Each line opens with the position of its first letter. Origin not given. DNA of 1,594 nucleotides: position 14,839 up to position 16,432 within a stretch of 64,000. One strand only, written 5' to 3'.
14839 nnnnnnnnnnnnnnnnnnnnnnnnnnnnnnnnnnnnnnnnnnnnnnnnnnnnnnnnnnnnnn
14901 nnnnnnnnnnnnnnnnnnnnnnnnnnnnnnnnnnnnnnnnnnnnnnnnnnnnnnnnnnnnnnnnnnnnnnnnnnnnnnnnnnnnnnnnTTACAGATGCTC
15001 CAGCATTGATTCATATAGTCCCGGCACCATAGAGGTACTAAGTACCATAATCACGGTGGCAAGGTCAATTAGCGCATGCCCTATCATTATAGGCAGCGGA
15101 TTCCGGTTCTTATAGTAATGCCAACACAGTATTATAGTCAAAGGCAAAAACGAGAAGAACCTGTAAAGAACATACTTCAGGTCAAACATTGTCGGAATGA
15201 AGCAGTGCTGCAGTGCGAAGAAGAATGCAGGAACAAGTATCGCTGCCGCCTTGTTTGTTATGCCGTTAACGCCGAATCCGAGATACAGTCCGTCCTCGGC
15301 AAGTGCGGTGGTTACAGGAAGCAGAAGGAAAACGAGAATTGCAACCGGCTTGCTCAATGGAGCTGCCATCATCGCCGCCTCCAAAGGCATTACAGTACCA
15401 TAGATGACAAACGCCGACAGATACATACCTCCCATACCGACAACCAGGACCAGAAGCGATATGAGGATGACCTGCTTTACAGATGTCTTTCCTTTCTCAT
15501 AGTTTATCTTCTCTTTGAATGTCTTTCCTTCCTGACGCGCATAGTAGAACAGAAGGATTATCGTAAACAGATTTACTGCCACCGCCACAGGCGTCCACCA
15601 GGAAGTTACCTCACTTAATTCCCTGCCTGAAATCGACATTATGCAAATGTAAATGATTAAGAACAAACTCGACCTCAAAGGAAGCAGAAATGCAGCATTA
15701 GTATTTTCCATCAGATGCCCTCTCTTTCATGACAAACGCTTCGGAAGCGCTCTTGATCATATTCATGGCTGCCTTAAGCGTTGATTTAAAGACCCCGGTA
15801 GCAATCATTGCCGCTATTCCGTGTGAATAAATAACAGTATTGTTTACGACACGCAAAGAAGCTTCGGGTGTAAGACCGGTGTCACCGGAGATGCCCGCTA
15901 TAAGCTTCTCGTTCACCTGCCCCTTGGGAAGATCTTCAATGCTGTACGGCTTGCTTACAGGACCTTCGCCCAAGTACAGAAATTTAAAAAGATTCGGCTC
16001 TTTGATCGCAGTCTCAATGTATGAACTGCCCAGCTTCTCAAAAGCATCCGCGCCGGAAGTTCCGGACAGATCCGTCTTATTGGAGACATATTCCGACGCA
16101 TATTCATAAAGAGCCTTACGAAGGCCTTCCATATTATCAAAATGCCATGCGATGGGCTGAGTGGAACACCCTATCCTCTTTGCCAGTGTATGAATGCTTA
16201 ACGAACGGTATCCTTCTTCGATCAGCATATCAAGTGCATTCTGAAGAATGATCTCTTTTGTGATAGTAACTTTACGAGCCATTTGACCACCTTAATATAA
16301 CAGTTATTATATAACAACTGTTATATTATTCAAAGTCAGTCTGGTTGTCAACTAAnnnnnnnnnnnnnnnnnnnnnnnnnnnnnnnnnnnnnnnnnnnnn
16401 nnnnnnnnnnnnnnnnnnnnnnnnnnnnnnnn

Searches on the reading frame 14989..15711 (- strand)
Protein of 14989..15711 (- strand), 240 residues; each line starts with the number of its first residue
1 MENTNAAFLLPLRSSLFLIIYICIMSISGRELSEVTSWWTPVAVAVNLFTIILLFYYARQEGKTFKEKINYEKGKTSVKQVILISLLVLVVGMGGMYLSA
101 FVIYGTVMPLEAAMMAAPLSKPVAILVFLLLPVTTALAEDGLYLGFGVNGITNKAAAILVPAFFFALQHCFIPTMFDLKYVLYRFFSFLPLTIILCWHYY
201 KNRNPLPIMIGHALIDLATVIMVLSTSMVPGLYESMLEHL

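Call 26: search_protein_families(library=pfam, max_evalue=0.00001, proteins=[window:14989-15711:-])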
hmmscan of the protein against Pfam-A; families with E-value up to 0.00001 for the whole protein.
window:14989-15711:- (240 aa): 1 family
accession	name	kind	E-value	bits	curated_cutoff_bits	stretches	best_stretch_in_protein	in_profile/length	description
PF02517.21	Rce1-like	-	8.2e-09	36.1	22.4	1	124-217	4-92/93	Type II CAAX prenyl endopeptidase Rce1-like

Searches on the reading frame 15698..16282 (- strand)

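Call 27: search_protein_families(library=pfam, max_evalue=0.00001, proteins=[window:15698-16282:-])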
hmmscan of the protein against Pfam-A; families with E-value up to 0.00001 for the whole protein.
window:15698-16282:- (194 aa): 1 family
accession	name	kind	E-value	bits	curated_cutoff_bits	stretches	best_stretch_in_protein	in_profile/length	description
PF00440.29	TetR_N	-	8.3e-08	32.3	24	1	12-58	1-47/47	Bacterial regulatory proteins, tetR family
